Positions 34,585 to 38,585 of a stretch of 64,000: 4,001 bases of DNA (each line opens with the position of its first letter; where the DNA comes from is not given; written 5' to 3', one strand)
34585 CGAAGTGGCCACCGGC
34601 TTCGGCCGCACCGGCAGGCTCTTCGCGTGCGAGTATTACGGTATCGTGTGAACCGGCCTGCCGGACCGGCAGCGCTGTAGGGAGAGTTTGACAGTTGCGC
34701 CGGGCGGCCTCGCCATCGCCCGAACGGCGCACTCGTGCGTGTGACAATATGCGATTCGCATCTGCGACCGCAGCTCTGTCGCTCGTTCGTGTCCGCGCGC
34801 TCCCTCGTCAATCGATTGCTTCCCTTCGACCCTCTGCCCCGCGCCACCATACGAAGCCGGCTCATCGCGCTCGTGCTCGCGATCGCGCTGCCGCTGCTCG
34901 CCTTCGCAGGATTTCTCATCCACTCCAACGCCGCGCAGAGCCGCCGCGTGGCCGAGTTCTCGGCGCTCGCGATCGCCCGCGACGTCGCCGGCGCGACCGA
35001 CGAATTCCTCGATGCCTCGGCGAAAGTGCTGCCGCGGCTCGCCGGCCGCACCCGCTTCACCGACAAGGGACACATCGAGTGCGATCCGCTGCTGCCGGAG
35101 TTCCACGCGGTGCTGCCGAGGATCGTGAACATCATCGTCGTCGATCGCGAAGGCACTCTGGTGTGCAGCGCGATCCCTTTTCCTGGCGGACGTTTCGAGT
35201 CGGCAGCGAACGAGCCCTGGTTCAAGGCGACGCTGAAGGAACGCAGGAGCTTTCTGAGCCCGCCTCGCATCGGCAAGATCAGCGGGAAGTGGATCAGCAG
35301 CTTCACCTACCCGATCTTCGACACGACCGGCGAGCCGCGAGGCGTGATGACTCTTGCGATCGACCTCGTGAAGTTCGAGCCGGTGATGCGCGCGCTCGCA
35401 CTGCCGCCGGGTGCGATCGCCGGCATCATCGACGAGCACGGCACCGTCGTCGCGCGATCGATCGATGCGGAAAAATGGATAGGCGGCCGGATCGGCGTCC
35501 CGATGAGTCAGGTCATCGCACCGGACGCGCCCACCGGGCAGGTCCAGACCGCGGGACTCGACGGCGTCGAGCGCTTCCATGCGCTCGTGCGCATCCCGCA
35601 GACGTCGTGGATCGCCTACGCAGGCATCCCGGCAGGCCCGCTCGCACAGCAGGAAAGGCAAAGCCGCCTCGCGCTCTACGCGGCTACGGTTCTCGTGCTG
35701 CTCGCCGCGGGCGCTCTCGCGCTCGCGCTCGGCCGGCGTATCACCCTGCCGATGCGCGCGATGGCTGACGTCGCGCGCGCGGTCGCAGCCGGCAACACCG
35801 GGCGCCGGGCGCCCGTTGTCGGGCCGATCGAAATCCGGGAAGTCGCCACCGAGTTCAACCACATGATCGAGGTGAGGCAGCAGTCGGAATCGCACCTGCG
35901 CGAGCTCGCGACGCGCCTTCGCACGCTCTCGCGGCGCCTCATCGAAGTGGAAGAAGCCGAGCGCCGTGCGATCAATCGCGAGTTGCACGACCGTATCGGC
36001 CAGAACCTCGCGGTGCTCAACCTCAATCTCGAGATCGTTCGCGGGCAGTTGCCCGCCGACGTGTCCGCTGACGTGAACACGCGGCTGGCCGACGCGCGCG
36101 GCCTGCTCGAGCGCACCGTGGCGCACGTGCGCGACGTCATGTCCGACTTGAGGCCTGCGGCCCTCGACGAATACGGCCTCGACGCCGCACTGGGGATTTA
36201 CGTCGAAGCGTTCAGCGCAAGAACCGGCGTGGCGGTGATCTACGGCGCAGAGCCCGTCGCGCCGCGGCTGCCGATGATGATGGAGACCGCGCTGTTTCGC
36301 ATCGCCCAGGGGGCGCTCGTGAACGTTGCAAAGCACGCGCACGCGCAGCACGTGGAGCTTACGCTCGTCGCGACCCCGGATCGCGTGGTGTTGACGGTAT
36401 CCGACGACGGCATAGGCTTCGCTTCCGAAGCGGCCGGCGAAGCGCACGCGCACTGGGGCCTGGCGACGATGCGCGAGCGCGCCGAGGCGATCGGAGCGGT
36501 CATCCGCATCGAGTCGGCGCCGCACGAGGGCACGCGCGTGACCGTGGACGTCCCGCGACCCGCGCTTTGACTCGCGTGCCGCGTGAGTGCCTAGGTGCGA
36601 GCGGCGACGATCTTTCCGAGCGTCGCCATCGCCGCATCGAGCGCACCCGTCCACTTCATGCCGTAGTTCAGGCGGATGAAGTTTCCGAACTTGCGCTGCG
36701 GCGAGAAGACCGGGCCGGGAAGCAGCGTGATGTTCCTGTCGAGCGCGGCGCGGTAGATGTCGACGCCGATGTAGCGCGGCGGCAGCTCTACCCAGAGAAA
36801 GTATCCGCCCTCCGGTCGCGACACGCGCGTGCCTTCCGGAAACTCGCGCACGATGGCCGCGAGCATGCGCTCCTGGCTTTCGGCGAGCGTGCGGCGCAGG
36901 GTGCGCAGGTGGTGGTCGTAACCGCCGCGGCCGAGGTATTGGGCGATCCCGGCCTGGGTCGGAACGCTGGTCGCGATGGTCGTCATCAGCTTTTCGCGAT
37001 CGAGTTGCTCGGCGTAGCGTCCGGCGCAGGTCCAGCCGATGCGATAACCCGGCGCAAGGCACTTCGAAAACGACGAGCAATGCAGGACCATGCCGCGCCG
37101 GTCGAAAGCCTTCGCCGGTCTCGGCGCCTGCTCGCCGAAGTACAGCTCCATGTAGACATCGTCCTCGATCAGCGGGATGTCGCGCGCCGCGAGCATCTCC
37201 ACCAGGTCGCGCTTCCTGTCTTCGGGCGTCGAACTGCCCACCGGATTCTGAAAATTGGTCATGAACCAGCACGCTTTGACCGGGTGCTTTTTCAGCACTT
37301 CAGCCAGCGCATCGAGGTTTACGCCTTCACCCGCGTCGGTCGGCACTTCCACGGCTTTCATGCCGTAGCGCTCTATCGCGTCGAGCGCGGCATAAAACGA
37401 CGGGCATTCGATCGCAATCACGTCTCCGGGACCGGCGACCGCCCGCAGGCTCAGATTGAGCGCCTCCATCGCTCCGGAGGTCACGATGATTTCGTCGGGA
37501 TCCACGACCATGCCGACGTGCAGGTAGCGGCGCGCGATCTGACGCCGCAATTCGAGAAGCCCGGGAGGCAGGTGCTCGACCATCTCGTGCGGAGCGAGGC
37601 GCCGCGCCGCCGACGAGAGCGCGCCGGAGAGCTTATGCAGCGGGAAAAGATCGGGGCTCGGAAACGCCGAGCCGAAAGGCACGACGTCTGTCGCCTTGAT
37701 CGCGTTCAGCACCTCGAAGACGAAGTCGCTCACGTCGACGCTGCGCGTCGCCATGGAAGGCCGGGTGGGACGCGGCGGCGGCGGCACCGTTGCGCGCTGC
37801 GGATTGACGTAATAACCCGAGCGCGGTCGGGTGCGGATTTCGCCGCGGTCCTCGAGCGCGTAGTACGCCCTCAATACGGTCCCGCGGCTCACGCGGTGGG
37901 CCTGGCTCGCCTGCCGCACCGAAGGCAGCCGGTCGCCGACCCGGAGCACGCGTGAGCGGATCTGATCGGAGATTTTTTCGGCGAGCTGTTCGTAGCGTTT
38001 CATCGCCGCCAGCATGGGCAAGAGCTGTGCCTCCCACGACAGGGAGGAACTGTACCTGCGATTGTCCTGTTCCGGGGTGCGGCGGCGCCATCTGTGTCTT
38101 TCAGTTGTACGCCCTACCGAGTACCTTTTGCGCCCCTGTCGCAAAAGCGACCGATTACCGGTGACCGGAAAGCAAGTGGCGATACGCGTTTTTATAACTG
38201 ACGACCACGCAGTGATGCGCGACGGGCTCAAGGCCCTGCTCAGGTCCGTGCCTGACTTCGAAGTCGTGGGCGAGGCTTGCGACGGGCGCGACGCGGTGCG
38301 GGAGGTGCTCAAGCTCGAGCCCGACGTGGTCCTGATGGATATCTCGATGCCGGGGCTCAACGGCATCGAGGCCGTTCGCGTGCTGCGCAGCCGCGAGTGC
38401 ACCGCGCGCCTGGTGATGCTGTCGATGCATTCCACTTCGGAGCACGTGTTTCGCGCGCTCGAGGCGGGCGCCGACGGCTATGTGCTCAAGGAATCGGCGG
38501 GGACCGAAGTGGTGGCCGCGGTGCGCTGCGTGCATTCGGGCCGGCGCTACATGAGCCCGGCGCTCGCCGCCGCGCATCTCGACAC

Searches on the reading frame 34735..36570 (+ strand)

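Call 33: search_protein_families(library=pfam, proteins=[window:34735-36570:+], max_evalue=0.001)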
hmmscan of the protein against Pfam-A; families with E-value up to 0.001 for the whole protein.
window:34735-36570:+ (611 aa): 5 families
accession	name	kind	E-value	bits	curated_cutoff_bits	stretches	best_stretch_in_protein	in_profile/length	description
PF02743.24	dCache_1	-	1.1e-19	71.4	45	1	125-293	63-236/240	Cache domain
PF07730.19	HisKA_3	-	2.6e-12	47.5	24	1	409-477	1-68/68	Histidine kinase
PF02518.31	HATPase_c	-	4.8e-12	46.7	26.4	1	517-608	3-109/111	Histidine kinase-, DNA gyrase B-, and HSP90-like ATPase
PF00672.30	HAMP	-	1.2e-10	41.9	25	1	332-379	2-49/53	HAMP domain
PF22673.2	MCP-like_PDC_1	-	5e-05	24.1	27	1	158-213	55-110/113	Methyl-accepting chemotaxis protein-like, first PDC sensor domain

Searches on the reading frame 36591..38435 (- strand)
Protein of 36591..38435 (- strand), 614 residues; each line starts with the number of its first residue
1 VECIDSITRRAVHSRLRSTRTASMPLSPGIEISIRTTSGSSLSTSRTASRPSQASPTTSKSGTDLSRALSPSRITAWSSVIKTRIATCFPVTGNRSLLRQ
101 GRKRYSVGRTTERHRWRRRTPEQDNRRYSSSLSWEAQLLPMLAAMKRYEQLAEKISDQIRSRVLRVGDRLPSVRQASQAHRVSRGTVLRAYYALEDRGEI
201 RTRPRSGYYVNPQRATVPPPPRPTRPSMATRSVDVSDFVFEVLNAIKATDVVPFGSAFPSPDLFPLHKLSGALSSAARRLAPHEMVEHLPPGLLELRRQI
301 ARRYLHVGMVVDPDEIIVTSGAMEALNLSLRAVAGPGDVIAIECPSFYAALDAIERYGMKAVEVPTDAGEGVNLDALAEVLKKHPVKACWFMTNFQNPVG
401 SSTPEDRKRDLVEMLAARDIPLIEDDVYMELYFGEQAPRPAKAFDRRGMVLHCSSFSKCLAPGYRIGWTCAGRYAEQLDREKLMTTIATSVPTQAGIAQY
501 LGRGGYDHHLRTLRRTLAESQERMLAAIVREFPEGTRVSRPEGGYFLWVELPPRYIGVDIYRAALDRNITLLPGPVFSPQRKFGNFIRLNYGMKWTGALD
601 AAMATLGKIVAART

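Call 33: search_protein_families(library=pfam, proteins=[window:36591-38435:-], max_evalue=0.001)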
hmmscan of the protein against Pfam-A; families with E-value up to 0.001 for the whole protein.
window:36591-38435:- (614 aa): 3 families
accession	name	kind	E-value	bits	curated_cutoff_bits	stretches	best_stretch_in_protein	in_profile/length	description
PF00155.27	Aminotran_1_2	-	1.8e-29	103.5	19.7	1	290-593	40-349/361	Aminotransferase class I and II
PF00392.27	GntR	-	7.2e-12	45.2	27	1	148-210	2-64/64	Bacterial regulatory proteins, gntR family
PF12897.13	Asp_aminotransf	-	8.6e-05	22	27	1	345-430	132-218/421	Aspartate amino-transferase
